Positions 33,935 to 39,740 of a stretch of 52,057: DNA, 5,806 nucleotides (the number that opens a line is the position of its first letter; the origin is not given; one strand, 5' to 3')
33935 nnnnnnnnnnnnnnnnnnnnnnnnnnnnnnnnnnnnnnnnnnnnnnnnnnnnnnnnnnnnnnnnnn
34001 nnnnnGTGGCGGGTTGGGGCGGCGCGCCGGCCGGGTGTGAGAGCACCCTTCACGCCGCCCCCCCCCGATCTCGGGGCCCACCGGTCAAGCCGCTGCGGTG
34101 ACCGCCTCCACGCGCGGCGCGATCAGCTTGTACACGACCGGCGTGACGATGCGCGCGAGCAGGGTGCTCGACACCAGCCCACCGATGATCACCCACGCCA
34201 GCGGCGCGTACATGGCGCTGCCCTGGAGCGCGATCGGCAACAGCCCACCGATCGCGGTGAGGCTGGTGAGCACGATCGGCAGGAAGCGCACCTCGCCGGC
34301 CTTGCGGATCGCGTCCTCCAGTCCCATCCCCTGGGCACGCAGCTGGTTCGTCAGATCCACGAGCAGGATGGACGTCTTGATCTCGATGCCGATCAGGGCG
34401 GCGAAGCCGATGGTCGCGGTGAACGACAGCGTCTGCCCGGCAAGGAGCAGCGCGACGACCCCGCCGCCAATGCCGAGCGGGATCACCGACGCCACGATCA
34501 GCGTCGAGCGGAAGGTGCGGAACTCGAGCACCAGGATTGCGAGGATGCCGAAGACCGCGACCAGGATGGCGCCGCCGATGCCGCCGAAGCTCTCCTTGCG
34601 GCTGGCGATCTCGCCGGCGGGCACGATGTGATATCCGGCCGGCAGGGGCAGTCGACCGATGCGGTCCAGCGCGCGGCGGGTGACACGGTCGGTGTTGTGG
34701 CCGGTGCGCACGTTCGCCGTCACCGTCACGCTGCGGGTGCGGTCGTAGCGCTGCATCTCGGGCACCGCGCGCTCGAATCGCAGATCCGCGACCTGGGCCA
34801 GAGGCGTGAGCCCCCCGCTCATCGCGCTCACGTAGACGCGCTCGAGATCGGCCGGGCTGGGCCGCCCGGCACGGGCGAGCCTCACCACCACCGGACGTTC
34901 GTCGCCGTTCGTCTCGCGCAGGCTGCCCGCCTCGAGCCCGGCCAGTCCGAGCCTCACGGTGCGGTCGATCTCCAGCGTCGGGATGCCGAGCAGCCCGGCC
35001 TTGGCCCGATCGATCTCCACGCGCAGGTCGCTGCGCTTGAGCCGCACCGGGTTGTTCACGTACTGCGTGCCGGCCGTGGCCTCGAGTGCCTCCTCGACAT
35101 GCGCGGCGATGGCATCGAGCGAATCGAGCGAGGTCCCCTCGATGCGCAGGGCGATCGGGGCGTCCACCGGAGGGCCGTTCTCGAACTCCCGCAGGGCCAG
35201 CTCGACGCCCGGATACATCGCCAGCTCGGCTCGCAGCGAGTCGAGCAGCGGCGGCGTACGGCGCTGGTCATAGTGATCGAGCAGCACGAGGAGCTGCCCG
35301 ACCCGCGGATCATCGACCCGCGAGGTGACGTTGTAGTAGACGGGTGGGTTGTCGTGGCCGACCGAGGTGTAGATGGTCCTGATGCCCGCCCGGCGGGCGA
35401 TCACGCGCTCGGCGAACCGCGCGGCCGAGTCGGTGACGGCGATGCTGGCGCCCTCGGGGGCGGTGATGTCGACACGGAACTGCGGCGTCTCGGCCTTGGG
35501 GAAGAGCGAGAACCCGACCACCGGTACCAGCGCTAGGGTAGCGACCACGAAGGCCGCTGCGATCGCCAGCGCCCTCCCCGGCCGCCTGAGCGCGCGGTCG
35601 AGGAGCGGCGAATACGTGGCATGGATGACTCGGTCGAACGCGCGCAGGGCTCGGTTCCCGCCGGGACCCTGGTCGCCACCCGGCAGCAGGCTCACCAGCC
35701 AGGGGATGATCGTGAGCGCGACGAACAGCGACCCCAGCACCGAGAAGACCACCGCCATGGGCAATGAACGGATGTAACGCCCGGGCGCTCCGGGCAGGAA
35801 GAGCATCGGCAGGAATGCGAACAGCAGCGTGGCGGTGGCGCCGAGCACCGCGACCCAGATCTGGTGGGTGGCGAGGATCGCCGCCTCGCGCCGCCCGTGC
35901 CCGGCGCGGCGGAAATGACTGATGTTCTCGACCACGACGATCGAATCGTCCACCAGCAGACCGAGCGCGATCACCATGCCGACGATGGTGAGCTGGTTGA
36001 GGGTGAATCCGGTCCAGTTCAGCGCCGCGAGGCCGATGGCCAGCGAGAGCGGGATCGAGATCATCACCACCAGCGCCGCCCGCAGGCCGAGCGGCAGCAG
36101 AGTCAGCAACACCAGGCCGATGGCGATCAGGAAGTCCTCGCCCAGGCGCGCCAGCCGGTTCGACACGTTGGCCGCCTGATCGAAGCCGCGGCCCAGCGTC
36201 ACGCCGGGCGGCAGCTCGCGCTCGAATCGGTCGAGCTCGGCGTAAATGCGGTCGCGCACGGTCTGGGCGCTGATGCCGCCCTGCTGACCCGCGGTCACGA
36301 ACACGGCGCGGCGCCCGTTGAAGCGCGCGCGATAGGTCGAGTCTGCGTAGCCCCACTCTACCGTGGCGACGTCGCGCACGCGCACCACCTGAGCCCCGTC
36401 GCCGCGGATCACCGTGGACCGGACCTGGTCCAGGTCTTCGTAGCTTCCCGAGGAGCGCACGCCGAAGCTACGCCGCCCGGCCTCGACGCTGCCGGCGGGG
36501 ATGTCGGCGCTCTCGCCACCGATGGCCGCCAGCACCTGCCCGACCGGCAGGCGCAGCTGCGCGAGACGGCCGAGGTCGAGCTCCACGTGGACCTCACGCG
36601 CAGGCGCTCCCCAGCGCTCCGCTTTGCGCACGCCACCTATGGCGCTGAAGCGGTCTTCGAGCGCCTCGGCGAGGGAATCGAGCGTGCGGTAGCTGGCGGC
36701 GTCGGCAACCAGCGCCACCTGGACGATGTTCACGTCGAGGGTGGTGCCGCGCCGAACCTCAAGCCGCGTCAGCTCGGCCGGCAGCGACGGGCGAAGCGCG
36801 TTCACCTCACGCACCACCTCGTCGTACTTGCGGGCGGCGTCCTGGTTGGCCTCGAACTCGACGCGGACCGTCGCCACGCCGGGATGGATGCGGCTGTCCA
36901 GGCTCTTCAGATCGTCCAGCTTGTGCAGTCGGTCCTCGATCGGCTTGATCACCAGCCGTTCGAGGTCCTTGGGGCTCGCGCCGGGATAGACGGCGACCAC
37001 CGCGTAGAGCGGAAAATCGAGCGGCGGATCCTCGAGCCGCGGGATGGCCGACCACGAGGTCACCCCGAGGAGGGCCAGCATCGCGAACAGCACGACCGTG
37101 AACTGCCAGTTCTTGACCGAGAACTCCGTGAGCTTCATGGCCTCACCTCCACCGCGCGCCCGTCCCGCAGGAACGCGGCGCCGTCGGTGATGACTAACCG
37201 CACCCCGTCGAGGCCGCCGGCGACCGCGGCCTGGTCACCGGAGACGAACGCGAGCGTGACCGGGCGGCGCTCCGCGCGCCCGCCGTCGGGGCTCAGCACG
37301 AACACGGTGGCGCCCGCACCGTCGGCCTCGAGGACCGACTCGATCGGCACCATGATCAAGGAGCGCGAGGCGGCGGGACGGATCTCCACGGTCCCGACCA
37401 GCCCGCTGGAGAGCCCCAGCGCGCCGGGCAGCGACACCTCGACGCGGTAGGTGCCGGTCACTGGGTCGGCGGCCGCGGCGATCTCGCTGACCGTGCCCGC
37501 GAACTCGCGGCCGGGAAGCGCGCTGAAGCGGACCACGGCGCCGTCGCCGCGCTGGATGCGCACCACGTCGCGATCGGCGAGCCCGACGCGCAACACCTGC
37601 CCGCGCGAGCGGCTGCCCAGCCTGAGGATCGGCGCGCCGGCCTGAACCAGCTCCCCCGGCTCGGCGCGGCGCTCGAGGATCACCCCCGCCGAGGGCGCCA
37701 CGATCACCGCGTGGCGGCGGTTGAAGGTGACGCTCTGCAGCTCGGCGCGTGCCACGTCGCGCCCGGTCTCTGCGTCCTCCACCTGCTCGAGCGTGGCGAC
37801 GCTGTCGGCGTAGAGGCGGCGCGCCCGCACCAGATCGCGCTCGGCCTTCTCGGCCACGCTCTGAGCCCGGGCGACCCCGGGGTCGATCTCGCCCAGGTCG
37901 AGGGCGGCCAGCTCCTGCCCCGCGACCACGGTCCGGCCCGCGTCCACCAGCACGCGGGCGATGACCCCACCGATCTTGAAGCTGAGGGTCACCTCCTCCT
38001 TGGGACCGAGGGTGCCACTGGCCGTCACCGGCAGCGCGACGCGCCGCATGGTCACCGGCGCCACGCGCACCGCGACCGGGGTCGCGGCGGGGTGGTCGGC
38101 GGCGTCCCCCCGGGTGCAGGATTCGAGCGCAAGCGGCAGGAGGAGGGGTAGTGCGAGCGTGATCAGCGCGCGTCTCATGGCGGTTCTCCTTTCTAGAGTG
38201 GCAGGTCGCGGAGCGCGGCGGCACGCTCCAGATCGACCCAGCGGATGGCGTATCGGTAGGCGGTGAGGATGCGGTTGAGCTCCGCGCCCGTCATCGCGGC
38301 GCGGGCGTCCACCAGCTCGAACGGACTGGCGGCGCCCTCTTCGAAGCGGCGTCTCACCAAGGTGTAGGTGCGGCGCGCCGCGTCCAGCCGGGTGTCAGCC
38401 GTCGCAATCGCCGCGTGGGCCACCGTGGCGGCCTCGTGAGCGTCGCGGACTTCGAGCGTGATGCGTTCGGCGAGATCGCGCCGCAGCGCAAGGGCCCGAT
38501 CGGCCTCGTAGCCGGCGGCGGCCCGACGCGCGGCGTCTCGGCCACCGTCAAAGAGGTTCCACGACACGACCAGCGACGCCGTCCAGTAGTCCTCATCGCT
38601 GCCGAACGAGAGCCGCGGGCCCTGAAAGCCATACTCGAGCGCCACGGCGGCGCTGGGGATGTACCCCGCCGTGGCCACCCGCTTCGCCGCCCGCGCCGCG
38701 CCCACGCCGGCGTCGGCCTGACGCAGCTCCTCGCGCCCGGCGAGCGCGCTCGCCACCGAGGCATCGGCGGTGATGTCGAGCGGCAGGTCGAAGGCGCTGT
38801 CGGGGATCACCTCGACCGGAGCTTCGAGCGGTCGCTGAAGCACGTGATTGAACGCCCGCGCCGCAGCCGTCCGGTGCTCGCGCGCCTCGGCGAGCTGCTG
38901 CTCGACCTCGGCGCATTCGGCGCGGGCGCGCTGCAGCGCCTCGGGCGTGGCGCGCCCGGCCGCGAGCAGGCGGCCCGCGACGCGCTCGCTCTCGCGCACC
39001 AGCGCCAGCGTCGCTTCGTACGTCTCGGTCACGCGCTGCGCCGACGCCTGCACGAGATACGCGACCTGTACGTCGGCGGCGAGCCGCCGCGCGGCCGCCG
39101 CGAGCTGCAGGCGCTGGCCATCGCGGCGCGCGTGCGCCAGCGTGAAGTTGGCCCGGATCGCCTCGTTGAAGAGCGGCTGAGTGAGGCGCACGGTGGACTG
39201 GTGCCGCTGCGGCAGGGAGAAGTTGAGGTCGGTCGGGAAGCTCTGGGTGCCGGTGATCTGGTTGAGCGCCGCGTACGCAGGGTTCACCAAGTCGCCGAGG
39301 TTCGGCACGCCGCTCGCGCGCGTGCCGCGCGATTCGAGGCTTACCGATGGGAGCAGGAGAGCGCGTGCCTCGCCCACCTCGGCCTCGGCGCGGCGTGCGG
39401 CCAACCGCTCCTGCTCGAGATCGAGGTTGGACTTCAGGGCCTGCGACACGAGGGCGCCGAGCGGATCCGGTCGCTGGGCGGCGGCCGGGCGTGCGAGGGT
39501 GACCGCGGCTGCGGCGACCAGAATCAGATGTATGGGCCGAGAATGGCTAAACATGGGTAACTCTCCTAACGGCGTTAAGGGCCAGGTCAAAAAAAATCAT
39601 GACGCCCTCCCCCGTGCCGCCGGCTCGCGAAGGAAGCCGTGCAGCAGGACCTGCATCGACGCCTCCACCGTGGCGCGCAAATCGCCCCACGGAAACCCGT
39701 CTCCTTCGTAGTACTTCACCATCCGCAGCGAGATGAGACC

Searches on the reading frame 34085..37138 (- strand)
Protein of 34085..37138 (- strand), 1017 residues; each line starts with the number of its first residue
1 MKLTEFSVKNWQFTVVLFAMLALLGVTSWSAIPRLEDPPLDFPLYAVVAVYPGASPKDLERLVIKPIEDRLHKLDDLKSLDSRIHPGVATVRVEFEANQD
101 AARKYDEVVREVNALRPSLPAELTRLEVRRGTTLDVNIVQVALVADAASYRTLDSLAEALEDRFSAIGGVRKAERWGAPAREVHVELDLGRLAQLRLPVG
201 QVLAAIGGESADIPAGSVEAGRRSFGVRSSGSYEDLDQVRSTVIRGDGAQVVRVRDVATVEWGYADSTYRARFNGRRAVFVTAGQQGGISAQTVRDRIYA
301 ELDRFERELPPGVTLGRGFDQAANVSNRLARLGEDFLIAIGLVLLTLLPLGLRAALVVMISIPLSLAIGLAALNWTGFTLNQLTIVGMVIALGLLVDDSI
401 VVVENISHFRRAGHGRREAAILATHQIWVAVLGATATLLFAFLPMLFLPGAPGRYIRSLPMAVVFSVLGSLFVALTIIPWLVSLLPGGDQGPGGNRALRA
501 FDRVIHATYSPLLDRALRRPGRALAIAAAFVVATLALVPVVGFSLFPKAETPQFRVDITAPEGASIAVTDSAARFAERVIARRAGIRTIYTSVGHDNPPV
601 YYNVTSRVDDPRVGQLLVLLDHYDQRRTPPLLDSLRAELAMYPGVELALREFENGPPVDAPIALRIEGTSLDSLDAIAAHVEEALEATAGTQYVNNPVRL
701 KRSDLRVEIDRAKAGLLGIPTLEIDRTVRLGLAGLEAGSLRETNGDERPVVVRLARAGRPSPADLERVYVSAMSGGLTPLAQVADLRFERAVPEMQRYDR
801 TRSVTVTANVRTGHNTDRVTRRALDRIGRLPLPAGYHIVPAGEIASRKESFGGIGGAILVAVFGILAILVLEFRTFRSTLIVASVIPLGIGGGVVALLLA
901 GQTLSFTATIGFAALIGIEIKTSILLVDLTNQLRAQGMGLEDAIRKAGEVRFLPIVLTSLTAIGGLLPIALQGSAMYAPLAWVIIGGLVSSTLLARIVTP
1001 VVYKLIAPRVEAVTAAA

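Call 61: search_protein_families(library=pfam, proteins=[window:34085-37138:-], max_evalue=0.00001)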
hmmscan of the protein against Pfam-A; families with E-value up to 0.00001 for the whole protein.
window:34085-37138:- (1017 aa): 2 families
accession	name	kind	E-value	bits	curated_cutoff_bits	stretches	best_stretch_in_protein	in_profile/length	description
PF00873.25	ACR_tran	-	1.7e-184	615.8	28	1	4-1006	2-1020/1021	AcrB/AcrD/AcrF family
PF03176.21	MMPL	-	6.2e-06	25.8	20.5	1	338-485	153-302/333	MMPL family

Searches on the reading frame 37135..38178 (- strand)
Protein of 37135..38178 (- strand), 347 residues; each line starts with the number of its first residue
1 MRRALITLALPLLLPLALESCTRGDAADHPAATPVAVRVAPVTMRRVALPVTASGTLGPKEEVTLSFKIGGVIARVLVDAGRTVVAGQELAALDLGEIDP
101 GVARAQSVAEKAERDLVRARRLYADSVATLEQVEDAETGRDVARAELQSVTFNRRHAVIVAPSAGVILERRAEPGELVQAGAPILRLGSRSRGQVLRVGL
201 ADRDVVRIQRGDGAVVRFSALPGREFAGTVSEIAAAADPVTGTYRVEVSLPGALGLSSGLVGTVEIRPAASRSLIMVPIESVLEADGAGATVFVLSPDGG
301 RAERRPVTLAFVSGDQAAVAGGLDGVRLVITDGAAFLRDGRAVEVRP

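Call 62: search_protein_families(library=pfam, proteins=[window:37135-38178:-], max_evalue=0.00001)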
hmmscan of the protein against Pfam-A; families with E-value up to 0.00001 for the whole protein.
window:37135-38178:- (347 aa): 2 families
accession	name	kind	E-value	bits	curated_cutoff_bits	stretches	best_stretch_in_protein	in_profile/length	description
PF16576.10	HlyD_D23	-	5.3e-16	59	30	1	62-251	19-202/214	Barrel-sandwich domain of CusB or HlyD membrane-fusion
PF13437.12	HlyD_3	-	2.4e-15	57.6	22.2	1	158-253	1-96/106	HlyD family secretion protein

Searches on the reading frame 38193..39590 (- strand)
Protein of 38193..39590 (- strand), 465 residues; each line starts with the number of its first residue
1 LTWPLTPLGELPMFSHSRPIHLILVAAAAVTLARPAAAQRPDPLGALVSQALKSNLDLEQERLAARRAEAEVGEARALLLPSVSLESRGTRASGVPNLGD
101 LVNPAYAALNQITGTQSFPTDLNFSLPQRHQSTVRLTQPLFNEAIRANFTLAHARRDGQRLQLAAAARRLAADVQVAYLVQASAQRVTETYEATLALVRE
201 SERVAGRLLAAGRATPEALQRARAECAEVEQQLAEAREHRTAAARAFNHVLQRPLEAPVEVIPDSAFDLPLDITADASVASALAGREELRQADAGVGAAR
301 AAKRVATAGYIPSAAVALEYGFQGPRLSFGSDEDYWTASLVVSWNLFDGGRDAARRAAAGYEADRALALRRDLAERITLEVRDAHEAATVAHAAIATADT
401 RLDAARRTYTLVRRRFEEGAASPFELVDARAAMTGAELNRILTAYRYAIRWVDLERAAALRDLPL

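Call 62: search_protein_families(library=pfam, proteins=[window:38193-39590:-], max_evalue=0.00001)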
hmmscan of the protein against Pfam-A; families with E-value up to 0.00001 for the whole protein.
window:38193-39590:- (465 aa): 1 family
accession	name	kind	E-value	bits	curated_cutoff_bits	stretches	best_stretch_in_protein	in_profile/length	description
PF02321.23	OEP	-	4.1e-46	157.6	22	2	276-457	2-185/187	Outer membrane efflux protein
